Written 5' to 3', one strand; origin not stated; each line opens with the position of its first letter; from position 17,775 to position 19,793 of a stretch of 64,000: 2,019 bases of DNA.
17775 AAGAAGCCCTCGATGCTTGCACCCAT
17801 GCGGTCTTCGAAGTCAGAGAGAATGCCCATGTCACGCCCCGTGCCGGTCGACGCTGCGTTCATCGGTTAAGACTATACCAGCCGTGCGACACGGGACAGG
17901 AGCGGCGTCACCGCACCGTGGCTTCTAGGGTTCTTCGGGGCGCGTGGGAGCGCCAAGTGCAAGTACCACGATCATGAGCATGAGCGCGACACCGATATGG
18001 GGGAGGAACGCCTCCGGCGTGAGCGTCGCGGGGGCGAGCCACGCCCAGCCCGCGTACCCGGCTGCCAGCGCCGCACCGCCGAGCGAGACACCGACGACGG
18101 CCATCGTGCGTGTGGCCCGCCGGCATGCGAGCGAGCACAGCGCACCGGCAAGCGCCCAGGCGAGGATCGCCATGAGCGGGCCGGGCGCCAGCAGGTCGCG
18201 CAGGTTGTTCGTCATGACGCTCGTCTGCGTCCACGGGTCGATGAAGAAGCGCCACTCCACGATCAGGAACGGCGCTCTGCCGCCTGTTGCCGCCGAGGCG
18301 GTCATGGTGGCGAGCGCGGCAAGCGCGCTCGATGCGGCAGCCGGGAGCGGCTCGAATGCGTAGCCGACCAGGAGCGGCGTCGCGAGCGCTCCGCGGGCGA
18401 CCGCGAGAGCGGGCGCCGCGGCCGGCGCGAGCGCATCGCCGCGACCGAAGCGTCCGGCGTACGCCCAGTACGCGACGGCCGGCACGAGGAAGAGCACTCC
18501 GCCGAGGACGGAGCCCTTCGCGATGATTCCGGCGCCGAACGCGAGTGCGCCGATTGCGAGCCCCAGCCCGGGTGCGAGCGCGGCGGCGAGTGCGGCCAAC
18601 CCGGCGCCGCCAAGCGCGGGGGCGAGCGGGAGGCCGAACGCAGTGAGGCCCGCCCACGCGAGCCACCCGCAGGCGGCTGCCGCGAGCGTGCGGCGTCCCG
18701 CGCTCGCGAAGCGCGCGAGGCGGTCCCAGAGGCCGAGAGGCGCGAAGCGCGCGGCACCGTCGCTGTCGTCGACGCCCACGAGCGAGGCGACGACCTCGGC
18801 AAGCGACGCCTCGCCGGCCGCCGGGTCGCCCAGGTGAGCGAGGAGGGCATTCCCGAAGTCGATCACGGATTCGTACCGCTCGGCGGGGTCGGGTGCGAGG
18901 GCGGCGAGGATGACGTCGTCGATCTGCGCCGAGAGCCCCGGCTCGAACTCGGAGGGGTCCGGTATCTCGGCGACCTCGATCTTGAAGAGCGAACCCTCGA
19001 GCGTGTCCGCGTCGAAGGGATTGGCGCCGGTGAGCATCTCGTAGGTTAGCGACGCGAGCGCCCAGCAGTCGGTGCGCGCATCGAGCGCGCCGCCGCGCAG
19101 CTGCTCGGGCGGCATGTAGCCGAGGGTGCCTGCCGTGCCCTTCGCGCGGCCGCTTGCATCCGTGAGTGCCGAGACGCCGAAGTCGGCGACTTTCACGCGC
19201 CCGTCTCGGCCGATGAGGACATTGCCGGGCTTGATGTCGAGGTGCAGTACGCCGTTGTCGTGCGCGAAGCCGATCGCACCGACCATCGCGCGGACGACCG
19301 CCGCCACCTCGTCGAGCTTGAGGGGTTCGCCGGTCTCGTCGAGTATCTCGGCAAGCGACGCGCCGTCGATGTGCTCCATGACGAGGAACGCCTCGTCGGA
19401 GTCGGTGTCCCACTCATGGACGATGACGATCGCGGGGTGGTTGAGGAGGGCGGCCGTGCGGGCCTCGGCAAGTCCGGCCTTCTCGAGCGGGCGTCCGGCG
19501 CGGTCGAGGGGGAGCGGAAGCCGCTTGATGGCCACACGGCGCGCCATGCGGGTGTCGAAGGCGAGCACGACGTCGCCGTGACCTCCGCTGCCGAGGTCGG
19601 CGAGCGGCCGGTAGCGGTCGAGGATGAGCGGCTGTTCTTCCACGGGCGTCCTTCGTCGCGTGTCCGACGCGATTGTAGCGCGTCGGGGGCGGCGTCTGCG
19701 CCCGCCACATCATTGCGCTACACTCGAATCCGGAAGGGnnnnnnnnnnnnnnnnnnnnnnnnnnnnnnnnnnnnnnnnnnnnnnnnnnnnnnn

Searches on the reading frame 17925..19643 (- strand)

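Call 57: search_protein_families(library=pfam, proteins=[window:17925-19643:-], max_evalue=0.00001)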
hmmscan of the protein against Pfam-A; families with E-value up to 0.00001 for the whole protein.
window:17925-19643:- (572 aa): 3 families
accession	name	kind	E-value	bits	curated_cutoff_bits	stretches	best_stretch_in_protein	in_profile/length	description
PF00069.31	Pkinase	-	5.3e-44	151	31.7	1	13-257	3-252/263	Protein kinase domain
PF07714.23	PK_Tyr_Ser-Thr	-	1.2e-25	90.7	23.1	1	16-256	6-248/258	Protein tyrosine and serine/threonine kinase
PF03109.22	ABC1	-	9.6e-07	28.6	22.9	1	82-162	140-218/244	ABC1 atypical kinase-like domain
